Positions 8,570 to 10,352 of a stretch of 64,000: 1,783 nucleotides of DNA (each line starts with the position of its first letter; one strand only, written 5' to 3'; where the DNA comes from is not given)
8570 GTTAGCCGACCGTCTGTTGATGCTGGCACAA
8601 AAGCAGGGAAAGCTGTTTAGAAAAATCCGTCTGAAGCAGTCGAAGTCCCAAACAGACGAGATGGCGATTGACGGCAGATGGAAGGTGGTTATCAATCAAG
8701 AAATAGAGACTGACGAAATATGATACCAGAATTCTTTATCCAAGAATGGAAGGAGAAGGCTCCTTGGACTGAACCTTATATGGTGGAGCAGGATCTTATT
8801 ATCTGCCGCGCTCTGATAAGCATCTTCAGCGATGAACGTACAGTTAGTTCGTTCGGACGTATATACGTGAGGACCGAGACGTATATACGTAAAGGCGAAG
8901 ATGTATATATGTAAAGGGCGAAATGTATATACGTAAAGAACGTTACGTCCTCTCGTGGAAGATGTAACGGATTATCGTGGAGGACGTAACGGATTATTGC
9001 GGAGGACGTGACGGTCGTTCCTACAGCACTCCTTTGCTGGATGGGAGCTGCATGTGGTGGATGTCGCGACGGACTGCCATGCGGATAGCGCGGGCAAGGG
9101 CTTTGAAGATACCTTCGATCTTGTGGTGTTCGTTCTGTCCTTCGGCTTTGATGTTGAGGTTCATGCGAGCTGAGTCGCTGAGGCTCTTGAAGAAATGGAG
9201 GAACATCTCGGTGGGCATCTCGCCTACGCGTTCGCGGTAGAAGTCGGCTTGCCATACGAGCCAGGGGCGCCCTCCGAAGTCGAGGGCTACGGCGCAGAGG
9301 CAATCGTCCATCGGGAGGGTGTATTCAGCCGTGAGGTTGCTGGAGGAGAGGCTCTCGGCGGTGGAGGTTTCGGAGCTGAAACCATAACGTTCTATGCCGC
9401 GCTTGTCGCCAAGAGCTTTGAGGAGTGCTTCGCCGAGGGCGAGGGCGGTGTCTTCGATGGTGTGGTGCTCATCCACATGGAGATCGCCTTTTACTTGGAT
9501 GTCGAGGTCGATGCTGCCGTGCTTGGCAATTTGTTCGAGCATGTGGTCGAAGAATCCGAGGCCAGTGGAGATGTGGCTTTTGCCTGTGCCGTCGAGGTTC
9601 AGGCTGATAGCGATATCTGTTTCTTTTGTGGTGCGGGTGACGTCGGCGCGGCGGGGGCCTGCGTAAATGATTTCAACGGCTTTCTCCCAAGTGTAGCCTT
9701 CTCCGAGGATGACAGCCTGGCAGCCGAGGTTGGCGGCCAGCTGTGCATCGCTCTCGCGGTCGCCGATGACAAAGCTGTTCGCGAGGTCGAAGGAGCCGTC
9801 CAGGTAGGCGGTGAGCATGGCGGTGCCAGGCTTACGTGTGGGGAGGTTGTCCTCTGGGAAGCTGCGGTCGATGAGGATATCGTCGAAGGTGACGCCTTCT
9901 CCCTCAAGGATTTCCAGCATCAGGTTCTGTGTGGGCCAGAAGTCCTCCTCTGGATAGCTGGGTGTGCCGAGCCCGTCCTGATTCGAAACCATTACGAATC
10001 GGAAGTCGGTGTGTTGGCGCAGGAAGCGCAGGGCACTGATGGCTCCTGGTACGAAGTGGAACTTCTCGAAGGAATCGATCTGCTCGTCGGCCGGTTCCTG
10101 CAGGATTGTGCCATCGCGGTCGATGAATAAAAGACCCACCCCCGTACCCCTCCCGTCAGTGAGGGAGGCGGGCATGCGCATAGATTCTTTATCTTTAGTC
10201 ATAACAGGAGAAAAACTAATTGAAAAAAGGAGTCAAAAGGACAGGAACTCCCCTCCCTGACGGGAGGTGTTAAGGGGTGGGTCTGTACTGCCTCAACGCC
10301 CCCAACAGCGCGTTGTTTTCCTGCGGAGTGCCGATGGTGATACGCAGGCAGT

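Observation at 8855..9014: Iteron-like ~22 bp arrays occur as inverted homologues 20 kb apart, each next to the 3' end of a housekeeping gene and a decayed accessory patch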

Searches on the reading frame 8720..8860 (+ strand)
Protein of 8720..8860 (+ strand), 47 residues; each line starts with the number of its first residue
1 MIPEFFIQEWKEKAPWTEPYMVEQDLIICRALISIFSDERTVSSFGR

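Call 8: search_protein_families(library=pfam, proteins=[window:8720-8860:+], max_evalue=0.01)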
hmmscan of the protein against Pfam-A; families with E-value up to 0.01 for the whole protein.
window:8720-8860:+ (47 aa): 0 families

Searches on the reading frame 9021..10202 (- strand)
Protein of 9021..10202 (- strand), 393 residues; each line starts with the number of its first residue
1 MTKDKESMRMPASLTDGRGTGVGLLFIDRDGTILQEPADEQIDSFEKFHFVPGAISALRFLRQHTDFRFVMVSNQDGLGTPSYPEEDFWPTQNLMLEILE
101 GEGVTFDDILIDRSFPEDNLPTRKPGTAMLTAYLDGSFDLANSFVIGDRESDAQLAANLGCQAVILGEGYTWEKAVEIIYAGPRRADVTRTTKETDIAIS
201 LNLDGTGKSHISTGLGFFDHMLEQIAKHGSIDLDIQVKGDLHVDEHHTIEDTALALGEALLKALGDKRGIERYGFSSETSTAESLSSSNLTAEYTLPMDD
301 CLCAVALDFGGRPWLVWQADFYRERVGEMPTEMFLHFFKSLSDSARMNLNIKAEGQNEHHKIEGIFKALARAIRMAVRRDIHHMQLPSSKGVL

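Call 8: search_protein_families(library=pfam, proteins=[window:9021-10202:-], max_evalue=0.01)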
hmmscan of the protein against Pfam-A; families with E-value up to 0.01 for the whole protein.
window:9021-10202:- (393 aa): 2 families
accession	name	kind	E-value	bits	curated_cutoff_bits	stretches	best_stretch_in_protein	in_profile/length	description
PF00475.24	IGPD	-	2.5e-59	199.9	27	1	213-373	1-144/144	Imidazoleglycerol-phosphate dehydratase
PF13242.12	Hydrolase_like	-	4.7e-06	26.9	22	1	123-175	3-57/75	HAD-hyrolase-like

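Call 12: find_encoding_contigs(protein=window:9021-10202:-, flank=10000, max_places=10)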
Protein window:9021-10202:- (393 aa): no gene with exactly this product is on record in the collection.

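Call 14: find_homologous_proteins(query=window:9021-10202:-, max_evalue=1e-100)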
Query window:9021-10202:- (393 aa): 7998 proteins with E <= 1e-100 among 8000 candidates; the best 120 are listed.
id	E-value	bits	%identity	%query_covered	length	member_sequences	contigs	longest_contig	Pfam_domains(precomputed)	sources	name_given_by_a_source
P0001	1.4e-256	869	99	98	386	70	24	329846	PF00475.25,PF13242.13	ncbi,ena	-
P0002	5.5e-235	798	-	-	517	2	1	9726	PF00475.25,PF13242.13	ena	-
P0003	4.3e-228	775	89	95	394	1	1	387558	PF00475.25,PF13242.13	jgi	jgi:imidazoleglycerol-phosphate dehydratase/histidinol-phosphatase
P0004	4.4e-223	758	88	97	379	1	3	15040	PF00475.25,PF13242.13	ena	-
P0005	2.9e-221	752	84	100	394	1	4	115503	PF00475.25,PF13242.13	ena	-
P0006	4.3e-221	752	89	97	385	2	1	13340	PF00475.25,PF13242.13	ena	-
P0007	4.9e-218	742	87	96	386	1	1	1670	PF00475.25,PF13242.13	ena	-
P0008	1.4e-217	740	85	96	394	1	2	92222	PF00475.25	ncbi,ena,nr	ncbi:MAG: bifunctional histidinol-phosphatase/imidazoleglycerol-phosphate dehydratase HisB [Bacteroi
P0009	5.2e-217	738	84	98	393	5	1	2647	PF00475.25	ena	-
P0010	2.4e-216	736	85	96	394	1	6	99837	PF00475.25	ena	-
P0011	6.6e-216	735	82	100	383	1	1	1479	PF00475.25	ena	-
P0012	8.0e-216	735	88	94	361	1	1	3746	PF00475.25,PF13242.13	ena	-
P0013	1.2e-215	734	83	97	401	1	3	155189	PF00475.25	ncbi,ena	-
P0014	3.3e-215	733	87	94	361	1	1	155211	PF00475.25,PF13242.13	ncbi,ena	-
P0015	4.6e-215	732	79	100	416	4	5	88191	PF00475.25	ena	-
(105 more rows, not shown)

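Call 15: find_encoding_contigs(protein=P0001, flank=10000, max_places=10)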
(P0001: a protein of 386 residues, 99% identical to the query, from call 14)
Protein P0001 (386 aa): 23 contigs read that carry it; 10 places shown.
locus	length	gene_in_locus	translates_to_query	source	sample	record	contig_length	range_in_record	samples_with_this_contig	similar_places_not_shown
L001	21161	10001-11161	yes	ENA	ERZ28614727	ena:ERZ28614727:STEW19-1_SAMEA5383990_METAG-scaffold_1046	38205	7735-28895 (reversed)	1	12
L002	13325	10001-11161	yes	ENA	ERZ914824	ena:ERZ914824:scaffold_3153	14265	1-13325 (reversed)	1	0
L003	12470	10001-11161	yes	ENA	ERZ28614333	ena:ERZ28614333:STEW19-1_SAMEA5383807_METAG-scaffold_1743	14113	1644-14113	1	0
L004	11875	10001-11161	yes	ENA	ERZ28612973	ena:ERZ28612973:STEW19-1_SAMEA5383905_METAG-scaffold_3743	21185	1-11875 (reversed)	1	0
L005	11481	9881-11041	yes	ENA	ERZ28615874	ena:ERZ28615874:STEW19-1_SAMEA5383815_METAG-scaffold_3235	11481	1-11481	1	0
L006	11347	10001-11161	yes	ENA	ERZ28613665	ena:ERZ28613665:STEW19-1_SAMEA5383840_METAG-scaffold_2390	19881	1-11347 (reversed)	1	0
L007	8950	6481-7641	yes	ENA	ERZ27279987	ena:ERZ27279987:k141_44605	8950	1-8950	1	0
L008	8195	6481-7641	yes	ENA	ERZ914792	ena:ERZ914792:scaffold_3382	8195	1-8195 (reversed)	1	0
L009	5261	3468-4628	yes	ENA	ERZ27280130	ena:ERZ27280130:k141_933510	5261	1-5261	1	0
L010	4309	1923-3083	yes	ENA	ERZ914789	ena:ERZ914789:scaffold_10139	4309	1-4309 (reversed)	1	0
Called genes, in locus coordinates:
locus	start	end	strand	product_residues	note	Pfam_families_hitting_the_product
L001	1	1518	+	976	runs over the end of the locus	PF00675:Peptidase_M16, PF05193:Peptidase_M16_C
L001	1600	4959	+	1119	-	PF26549:Tricorn_N, PF26550:Tricorn_2nd (weak), PF07676:PD40, PF26549:Tricorn_N, PF26550:Tricorn_2nd, PF14684:Tricorn_C1, PF14685:PDZ_Tricorn (weak), PF03572:Peptidase_S41, +4 more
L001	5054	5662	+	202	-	PF02581:TMP-TENI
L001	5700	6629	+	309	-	PF13793:Pribosyltran_N, PF00156:Pribosyltran, PF14572:Pribosyl_synth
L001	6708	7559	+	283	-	PF01634:HisG, PF08029:HisG_C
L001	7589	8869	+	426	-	PF00815:Histidinol_dh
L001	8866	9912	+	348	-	PF00155:Aminotran_1_2, PF01053:Cys_Met_Meta_PP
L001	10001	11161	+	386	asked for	PF13242:Hydrolase_like (weak), PF00475:IGPD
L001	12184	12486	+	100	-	-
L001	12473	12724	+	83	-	-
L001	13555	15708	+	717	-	PF18676:MBG_2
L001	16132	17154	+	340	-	-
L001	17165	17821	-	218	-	PF01205:Impact_N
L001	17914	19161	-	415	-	PF06245:DUF1015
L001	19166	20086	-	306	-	PF00389:2-Hacid_dh, PF03446:NAD_binding_2 (faint), PF02826:2-Hacid_dh_C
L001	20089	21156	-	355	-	PF00266:Aminotran_5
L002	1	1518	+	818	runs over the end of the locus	?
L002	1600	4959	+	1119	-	PF26549:Tricorn_N, PF26550:Tricorn_2nd (weak), PF07676:PD40, PF26549:Tricorn_N, PF26550:Tricorn_2nd, PF14684:Tricorn_C1, PF14685:PDZ_Tricorn (weak), PF03572:Peptidase_S41, +4 more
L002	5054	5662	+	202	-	PF02581:TMP-TENI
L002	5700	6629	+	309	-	PF13793:Pribosyltran_N, PF00156:Pribosyltran, PF14572:Pribosyl_synth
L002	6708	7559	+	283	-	PF01634:HisG, PF08029:HisG_C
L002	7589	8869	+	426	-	PF00815:Histidinol_dh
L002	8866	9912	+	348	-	PF00155:Aminotran_1_2, PF01053:Cys_Met_Meta_PP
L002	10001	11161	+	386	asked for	PF13242:Hydrolase_like (weak), PF00475:IGPD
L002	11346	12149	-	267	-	PF08843:AbiEii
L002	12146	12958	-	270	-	PF09407:AbiEi_1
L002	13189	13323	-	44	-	?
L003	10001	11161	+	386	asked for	PF13242:Hydrolase_like (weak), PF00475:IGPD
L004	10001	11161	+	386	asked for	PF13242:Hydrolase_like (weak), PF00475:IGPD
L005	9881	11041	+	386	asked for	PF13242:Hydrolase_like (weak), PF00475:IGPD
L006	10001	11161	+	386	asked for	PF13242:Hydrolase_like (weak), PF00475:IGPD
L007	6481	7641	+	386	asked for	PF13242:Hydrolase_like (weak), PF00475:IGPD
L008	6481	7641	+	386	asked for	PF13242:Hydrolase_like (weak), PF00475:IGPD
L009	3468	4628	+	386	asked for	PF13242:Hydrolase_like (weak), PF00475:IGPD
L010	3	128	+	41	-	?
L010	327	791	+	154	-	PF00815:Histidinol_dh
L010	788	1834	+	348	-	PF00155:Aminotran_1_2, PF01053:Cys_Met_Meta_PP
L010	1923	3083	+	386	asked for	PF13242:Hydrolase_like (weak), PF00475:IGPD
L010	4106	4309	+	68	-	?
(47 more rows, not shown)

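Call 20: search_protein_families(library=pfam, proteins=[L001:12184-12486:+, L001:12473-12724:+, L001:13555-15708:+, L001:16132-17154:+], max_evalue=0.01)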
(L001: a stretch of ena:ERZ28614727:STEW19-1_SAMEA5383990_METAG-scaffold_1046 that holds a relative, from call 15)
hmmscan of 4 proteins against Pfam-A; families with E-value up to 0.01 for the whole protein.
L001:12184-12486:+ (100 aa): 0 families

L001:12473-12724:+ (83 aa): 0 families

L001:13555-15708:+ (717 aa): 1 family
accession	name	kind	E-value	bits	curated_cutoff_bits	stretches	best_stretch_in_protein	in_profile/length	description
PF18676.6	MBG_2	-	4.5e-130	424.9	25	7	180-255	1-72/72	MBG domain (YGX type)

L001:16132-17154:+ (340 aa): 0 families

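Call 47: find_encoding_contigs(protein=P0003, flank=8000, max_places=3)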
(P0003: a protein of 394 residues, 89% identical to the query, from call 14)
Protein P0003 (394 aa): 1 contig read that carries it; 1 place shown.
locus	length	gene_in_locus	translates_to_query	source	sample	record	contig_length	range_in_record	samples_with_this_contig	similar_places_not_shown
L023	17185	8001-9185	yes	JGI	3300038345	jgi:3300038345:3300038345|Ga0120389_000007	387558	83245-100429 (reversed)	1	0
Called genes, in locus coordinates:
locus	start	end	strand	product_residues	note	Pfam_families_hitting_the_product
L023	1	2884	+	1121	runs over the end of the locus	PF26549:Tricorn_N, PF26550:Tricorn_2nd (weak), PF07676:PD40, PF26549:Tricorn_N, PF26550:Tricorn_2nd, PF14684:Tricorn_C1, PF14685:PDZ_Tricorn (weak), PF03572:Peptidase_S41, +5 more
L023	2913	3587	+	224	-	PF02581:TMP-TENI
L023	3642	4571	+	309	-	PF13793:Pribosyltran_N, PF00156:Pribosyltran, PF14572:Pribosyl_synth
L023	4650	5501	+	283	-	PF01634:HisG, PF08029:HisG_C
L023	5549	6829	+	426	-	PF00815:Histidinol_dh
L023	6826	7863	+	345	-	PF00155:Aminotran_1_2, PF01053:Cys_Met_Meta_PP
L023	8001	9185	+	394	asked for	PF13242:Hydrolase_like (weak), PF00475:IGPD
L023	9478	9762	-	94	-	-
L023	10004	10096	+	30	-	-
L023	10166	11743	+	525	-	PF13306:LRR_5 (weak), PF13855:LRR_8 (faint), PF13306:LRR_5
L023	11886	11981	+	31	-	-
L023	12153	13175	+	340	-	-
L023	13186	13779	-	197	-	PF01205:Impact_N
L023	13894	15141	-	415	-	PF06245:DUF1015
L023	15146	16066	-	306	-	PF00389:2-Hacid_dh, PF02826:2-Hacid_dh_C, PF03446:NAD_binding_2 (weak)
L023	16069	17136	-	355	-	PF00266:Aminotran_5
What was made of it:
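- Gene order is the same in the sister species (call 47).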

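Call 48: find_encoding_contigs(protein=P0005, flank=8000, max_places=3)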
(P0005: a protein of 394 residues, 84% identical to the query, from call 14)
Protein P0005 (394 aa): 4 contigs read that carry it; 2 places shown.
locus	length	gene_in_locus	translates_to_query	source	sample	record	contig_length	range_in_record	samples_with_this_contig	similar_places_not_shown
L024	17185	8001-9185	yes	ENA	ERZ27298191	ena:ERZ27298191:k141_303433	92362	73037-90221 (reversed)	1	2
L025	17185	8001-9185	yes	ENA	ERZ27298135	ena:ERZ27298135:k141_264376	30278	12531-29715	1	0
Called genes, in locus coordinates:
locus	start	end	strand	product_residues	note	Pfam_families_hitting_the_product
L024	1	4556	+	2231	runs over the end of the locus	?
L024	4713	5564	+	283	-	PF01634:HisG, PF08029:HisG_C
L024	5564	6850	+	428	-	PF00815:Histidinol_dh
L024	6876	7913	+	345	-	PF00155:Aminotran_1_2, PF01053:Cys_Met_Meta_PP (weak)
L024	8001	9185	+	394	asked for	PF13242:Hydrolase_like (weak), PF00475:IGPD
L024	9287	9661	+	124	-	PF01042:Ribonuc_L-PSP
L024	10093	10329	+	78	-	-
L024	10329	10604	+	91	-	PF05016:ParE_toxin, PF06769:YoeB_toxin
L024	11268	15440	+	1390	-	PF13395:HNH_4, PF18541:RuvC_III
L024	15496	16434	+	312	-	PF01867:Cas_Cas1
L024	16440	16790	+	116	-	PF20803:PaaX_M (weak), PF09827:CRISPR_Cas2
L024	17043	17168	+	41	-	-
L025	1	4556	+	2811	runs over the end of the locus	PF13287:Fn3_assoc, PF13290:CHB_HEX_C_1, PF13287:Fn3_assoc, PF13290:CHB_HEX_C_1, PF13287:Fn3_assoc, PF13290:CHB_HEX_C_1, PF13290:CHB_HEX_C_1, PF05342:Peptidase_M26_N, +3 more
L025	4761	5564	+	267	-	PF01634:HisG, PF08029:HisG_C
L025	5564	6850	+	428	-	PF00815:Histidinol_dh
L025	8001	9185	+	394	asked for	PF13242:Hydrolase_like (weak), PF00475:IGPD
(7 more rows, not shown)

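Call 74: search_protein_families(library=pfam, proteins=[L023:12153-13175:+, L023:10166-11743:+], max_evalue=0.01)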
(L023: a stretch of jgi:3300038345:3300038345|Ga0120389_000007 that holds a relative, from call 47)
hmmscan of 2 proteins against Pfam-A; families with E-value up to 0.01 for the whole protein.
L023:12153-13175:+ (340 aa): 0 families

L023:10166-11743:+ (525 aa): 2 families
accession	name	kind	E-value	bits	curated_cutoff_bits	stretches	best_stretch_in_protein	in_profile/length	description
PF13306.12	LRR_5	-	4.8e-58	195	27.7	4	313-424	17-126/127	BspA type Leucine rich repeat region (6 copies)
PF13855.12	LRR_8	-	4.6e-06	26.7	27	0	321-355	16-52/61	Leucine rich repeat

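Call 83: find_homologous_proteins(query=L023:9478-9762:-, max_evalue=0.001)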
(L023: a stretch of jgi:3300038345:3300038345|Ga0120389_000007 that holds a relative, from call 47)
Query L023:9478-9762:- (94 aa): 2 proteins with E <= 0.001 among 4 candidates.
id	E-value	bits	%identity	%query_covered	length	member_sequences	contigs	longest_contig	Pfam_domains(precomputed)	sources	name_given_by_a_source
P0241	1.8e-51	189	97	100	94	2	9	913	-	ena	-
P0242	9.9e-18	82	67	68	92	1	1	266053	-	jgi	jgi:hypothetical protein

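Call 84: find_encoding_contigs(protein=P0242, flank=8000, max_places=3)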
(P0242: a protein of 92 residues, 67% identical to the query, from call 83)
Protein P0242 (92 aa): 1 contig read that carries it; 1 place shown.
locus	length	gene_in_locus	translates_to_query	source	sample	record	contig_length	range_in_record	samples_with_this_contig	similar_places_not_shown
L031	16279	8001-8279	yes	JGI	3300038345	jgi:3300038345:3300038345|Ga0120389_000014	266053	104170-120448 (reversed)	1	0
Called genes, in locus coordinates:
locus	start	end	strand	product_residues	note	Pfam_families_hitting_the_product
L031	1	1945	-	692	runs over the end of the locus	PF18676:MBG_2, PF18998:Flg_new_2 (faint), PF18676:MBG_2, PF09479:Flg_new (weak)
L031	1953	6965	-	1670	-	PF09479:Flg_new, PF18676:MBG_2, PF00404:Dockerin_1 (weak)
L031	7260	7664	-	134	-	PF05168:HEPN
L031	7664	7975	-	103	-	PF01909:NTP_transf_2 (weak), PF18765:Polbeta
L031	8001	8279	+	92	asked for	-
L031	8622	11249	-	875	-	PF01411:tRNA-synt_2c, PF07973:tRNA_SAD, PF02272:DHHA1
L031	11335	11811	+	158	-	PF00376:MerR (weak), PF13411:MerR_1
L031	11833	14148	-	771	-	PF13328:HD_4, PF01966:HD, PF04607:RelA_SpoT, PF02824:TGS, PF28438:RelA_RIS, PF13291:ACT_4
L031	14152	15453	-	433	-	PF01464:SLT, PF01476:LysM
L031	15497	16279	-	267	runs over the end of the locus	PF18935:DUF5683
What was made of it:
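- Tried and rejected: Searching a spurious ORF that overlaps the module tail recovered the alaS locus, L031 (calls 83, 84).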

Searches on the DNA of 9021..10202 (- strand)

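Call 29: search_rna_families(sources=[L021, L001, L020], threshold=evalue, max_evalue=1)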
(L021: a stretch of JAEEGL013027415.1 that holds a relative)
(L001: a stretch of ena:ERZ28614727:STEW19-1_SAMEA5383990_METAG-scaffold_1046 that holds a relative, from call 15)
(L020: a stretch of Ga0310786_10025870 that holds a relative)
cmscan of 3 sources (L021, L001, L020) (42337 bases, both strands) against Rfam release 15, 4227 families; matches with E-value up to 1: 0.
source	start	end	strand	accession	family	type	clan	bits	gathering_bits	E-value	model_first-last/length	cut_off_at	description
